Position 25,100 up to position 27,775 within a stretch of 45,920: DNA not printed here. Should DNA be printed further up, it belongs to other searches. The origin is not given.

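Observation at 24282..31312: boxC-boxB run straight into an hcrCAB-type reductase trio, and no boxA is present in the window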

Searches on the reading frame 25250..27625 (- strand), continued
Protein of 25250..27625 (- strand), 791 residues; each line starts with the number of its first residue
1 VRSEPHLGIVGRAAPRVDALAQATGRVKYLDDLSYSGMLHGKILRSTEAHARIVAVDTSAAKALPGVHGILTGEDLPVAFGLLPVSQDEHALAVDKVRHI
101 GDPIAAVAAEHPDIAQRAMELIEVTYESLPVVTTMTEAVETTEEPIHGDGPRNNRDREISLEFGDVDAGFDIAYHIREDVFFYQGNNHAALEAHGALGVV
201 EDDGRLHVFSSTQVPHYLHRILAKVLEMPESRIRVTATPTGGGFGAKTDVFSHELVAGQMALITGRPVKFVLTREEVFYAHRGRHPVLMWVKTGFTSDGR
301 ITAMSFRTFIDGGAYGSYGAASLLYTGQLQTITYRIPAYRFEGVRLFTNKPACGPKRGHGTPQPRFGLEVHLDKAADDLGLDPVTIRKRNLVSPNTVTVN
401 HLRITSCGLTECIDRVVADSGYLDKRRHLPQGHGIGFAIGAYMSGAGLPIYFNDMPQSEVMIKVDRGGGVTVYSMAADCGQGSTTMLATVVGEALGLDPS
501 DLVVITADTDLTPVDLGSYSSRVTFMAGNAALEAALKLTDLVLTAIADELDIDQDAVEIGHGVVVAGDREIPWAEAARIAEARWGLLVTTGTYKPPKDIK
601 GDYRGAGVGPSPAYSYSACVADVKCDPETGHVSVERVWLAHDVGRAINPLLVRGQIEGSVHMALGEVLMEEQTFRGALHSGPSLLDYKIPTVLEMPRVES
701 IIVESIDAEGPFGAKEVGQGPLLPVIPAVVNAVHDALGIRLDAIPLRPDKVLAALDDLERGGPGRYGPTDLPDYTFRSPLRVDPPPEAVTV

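Call 76: search_protein_families(library=ncbifam, proteins=[L123:9510-9989:+, L123:9986-12394:+, L123:12391-13377:+, L123:13938-15611:+, L123:15611-17029:+, L123:17550-19100:+, L123:1411-5112:+], max_evalue=1e-40)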
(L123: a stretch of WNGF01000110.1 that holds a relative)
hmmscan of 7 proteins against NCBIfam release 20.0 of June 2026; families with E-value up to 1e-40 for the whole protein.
L123:9510-9989:+ (159 aa): 9 families
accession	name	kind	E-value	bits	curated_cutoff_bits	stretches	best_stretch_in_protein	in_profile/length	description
TIGR03193.1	4hydroxCoAred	equivalog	7.9e-58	194.6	257.8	1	5-151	2-148/148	4-hydroxybenzoyl-CoA reductase subunit gamma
NF041020.1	glyceraldDH_gamma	equivalog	1.7e-55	187.1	290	1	2-155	10-163/164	glyceraldehyde dehydrogenase subunit gamma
NF043084.2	XdhC_XDHase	equivalog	5.6e-55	185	217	1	5-150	3-149/151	xanthine dehydrogenase subunit XdhC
NF045668.1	pterin_aldehy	equivalog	8.5e-51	173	1100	1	6-156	4-157/905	molybdopterin-dependent aldehyde oxidoreductase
TIGR03198.1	pucE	equivalog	3.2e-50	169.5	254.3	1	2-148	1-146/151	xanthine dehydrogenase subunit E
TIGR03311.1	Se_dep_XDH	equivalog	5.8e-46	157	830.45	1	6-155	2-148/848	selenium-dependent xanthine dehydrogenase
NF008514.0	PRK11433.1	equivalog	6.4e-43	146.8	322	0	3-113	51-161/218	aldehyde dehydrogenase iron-sulfur subunit PaoA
NF007387.0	PRK09908.1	equivalog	1.1e-42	145.1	212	1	5-149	9-154/159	xanthine dehydrogenase iron sulfur-binding subunit XdhC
TIGR02963.1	xanthine_xdhA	equivalog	2.7e-41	141.7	467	1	17-150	14-157/468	xanthine dehydrogenase small subunit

L123:9986-12394:+ (802 aa): 13 families
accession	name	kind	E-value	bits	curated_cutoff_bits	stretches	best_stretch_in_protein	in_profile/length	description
TIGR03194.1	4hydrxCoA_A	equivalog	6.6e-259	861.3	994.55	1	13-756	1-745/746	4-hydroxybenzoyl-CoA reductase subunit alpha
NF043082.1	XdhA_XDHase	equivalog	1.3e-167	559.3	780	1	9-757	1-752/758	xanthine dehydrogenase subunit XdhA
NF007426.0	PRK09970.1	equivalog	4.8e-164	547.3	916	1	7-757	4-755/761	xanthine dehydrogenase molybdenum-binding subunit XdhA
TIGR03196.1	pucD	equivalog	5.6e-131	438.4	783.65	1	10-753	4-754/763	xanthine dehydrogenase subunit D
NF041018.1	glyceraldDH_alpha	equivalog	4.6e-117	392.3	790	1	8-753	2-740/741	glyceraldehyde dehydrogenase subunit alpha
NF040766.1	CODH_aero_grp5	exception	1.9e-111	373.6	950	1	8-586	4-597/785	aerobic carbon-monoxide dehydrogenase large subunit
TIGR03311.1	Se_dep_XDH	equivalog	9e-104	348.2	830.45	1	8-547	161-683/848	selenium-dependent xanthine dehydrogenase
TIGR03313.1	Se_sel_red_Mo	hypoth_equivalog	2e-99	333.6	1101.9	1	154-758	352-950/951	molybdopterin-dependent oxidoreductase Mo/Fe-S-binding subunit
NF045668.1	pterin_aldehy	equivalog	1.4e-95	321.2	1100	1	7-758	173-905/905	molybdopterin-dependent aldehyde oxidoreductase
TIGR02416.1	CO_dehy_Mo_lg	equivalog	1.3e-88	298.1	991.15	1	23-742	7-756/770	aerobic carbon-monoxide dehydrogenase large subunit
TIGR02965.1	xanthine_xdhB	equivalog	4e-88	296.4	849.5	1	14-741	6-731/758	xanthine dehydrogenase molybdopterin binding subunit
NF041671.1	peri_hyde_PaoC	equivalog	1.9e-85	287.8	1180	1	5-757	14-731/735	aldehyde oxidoreductase molybdenum-binding subunit PaoC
TIGR02969.1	mam_aldehyde_ox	subfamily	3.6e-53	180.4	1912.3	1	9-721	576-1262/1330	aldehyde oxidase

L123:12391-13377:+ (328 aa): 4 families
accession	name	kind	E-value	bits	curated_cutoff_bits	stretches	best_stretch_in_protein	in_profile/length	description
TIGR03195.1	4hydrxCoA_B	equivalog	1.4e-93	313.6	404.55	1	4-324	2-319/321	4-hydroxybenzoyl-CoA reductase subunit beta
NF043083.1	XdhB_XDHase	equivalog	5.2e-48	163.6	310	0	9-119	7-116/289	xanthine dehydrogenase subunit XdhB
NF041019.1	glyceraldDH_beta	equivalog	7.9e-48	163.1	350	0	161-323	120-279/280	glyceraldehyde dehydrogenase subunit beta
NF007427.0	PRK09971.1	equivalog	6.9e-43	146.9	287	0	9-120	7-117/292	xanthine dehydrogenase FAD-binding subunit XdhB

L123:13938-15611:+ (557 aa): 1 family
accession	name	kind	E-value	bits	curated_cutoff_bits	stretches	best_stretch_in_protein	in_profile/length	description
TIGR03222.1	benzo_boxC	equivalog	9.6e-274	909.2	712.3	1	10-557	1-548/548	2,3-epoxybenzoyl-CoA dihydrolase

L123:15611-17029:+ (472 aa): 1 family
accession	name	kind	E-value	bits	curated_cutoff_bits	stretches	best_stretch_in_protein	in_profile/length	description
TIGR03225.1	benzo_boxB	equivalog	1.5e-259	861.5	499.1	1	4-471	1-471/471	benzoyl-CoA 2,3-epoxidase subunit BoxB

L123:17550-19100:+ (516 aa): 55 families (the best 25 are shown)
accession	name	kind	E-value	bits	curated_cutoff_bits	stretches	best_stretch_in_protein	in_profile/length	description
TIGR02262.1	benz_CoA_lig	subfamily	5.3e-208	691.8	375.25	1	11-516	2-506/508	benzoate-CoA ligase family protein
NF053567.1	HBDA_AROS1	equivalog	4.7e-123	411.3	1000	1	12-516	12-516/523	3-hydroxybenzoate--CoA ligase HbdA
NF004837.0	PRK06187.1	subfamily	2.3e-119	399.1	476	1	26-516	20-519/531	long-chain-fatty-acid--CoA ligase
NF047394.1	AcylCoAsynMbcS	equivalog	1.6e-92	310.8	850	1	36-516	38-517/525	acyl-CoA synthetase MbcS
NF003313.0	PRK04319.1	equivalog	1.5e-91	307.4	729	1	10-513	41-555/574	acetate--CoA ligase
NF006182.0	PRK08316.1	subfamily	3.4e-87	293.1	663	1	28-516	25-514/523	fatty acyl-CoA synthetase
NF006181.0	PRK08314.1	subfamily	3.4e-80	269.9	705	1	159-511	193-546/563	long-chain-fatty-acid--CoA ligase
NF004114.0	PRK05605.1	equivalog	2.7e-78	263.7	766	1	158-516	209-566/575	long-chain-fatty-acid--CoA ligase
NF004808.0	PRK06155.1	equivalog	1.4e-74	251.3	722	1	27-516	34-519/542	ATP-dependent acyl-CoA ligase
NF004822.0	PRK06178.1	equivalog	8.3e-73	245.9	782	1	163-515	206-563/571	acyl-CoA synthetase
NF005857.1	PRK07786.1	exception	7.3e-71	239.2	733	1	32-516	27-509/513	fatty-acid--CoA ligase FadD5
NF004716.0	PRK06060.1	equivalog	1.6e-70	238.1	1228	1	13-516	5-487/705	p-hydroxybenzoic acid--AMP ligase FadD22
NF005702.0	PRK07514.1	subfamily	3e-70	237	558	1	36-516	26-497/506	malonyl-CoA synthase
NF005947.1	PRK08008.1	equivalog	1.5e-69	235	651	1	38-515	36-517/518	crotonobetaine/carnitine-CoA ligase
NF005307.0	PRK06839.1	equivalog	3.1e-69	233.9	748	1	30-515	18-489/496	o-succinylbenzoate--CoA ligase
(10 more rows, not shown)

L123:1411-5112:+ (1233 aa): 4 families
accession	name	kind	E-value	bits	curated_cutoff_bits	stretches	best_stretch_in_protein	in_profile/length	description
NF006179.0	PRK08312.1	subfamily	3.7e-160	534.4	348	1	721-1225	6-501/514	indolepyruvate oxidoreductase subunit beta family protein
TIGR03336.1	IOR_alpha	equivalog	1.4e-74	251.5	650.9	1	115-608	74-540/595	indolepyruvate ferredoxin oxidoreductase subunit alpha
NF009589.0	PRK13030.1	subfamily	1e-59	202.3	816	0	124-568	130-569/1170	indolepyruvate ferredoxin oxidoreductase family protein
NF009588.0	PRK13029.1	subfamily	5.3e-42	143.8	952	0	719-1195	737-1180/1196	indolepyruvate ferredoxin oxidoreductase family protein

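Call 82: search_dna_similar(query=window:25250-27625:-, collection=plasmids, mode=protein, max_evalue=1e-80, max_rows=15)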
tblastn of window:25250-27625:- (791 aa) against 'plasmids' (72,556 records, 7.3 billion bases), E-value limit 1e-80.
Records with a match: 117; places in all: 120; records where one place covers at least 80% of the query: 116.
Best place of each record, by identity: <60% 117.
By first word of the organism name: Sinorhizobium 62; Ensifer 11; Rhizobium 6; Natrinema 5; Haloarcula 5; Sulfitobacter 5; Shinella 3; Paracoccus 2; Cupriavidus 2; Haloterrigena 2; and 12 more.
By predicted mobility (MOB-suite, as given by PLSDB): mobilizable 58; non-mobilizable 52; conjugative 7.
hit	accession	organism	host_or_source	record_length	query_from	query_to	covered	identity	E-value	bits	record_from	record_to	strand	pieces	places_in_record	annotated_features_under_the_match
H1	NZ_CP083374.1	Ensifer canadensis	Melilotus albus,Cell Culture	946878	9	757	95%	36.3%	2e-119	404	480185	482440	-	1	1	xanthine dehydrogenase family protein molybdopterin-binding subunit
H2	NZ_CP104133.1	Sinorhizobium sp. K101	Phaseolus vulgaris,cell ...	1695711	3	755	95%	35.8%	9e-123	414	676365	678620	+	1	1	none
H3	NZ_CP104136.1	Sinorhizobium sp. C101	Phaseolus vulgaris,cell ...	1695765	3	755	95%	35.8%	9e-123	414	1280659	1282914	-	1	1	record has no annotation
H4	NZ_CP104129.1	Sinorhizobium sp. M103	Phaseolus vulgaris,cell ...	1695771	3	755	95%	35.8%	9e-123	414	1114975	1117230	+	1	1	none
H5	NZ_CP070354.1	Ensifer sp. PDNC004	cell culture,Plastic debris in ...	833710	9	755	94%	36.1%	8e-118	399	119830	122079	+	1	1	xanthine dehydrogenase family protein molybdopterin-binding subunit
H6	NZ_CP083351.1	Ensifer adhaerens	cell culture,The sample was isolated ...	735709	9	755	94%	35.9%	3e-118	401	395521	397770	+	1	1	xanthine dehydrogenase family protein molybdopterin-binding subunit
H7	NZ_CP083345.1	Ensifer adhaerens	cell culture,soil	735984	9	755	94%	35.9%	3e-118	401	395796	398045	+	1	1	xanthine dehydrogenase family protein molybdopterin-binding subunit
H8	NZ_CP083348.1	Ensifer adhaerens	cell culture,soil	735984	9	755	94%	35.9%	3e-118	401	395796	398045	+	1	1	xanthine dehydrogenase family protein molybdopterin-binding subunit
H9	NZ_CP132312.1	Shinella zoogloeoides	Homo sapiens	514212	9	757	95%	35.8%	1e-120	408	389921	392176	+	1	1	xanthine dehydrogenase family protein molybdopterin-binding subunit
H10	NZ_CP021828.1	Sinorhizobium meliloti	Medicago truncatula,Single Cell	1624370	3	755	95%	35.6%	1e-122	414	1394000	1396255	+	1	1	none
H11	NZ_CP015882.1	Ensifer adhaerens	silty clay loam soil (pH 6.1)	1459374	9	755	94%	35.7%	5e-118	400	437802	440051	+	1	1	none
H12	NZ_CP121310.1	Ensifer adhaerens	bacterial colony,soil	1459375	9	755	94%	35.7%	5e-118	400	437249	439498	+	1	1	none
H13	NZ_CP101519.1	Ensifer adhaerens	cell cuture,rhizosphere soil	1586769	9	755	94%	35.7%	7e-118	400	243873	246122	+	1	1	none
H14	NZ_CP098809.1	Ensifer adhaerens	whole organism,soil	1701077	9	755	94%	35.7%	8e-118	400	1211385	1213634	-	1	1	none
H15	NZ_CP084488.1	Ensifer adhaerens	cellculture,soil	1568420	9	755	94%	35.7%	9e-118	399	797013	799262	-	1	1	none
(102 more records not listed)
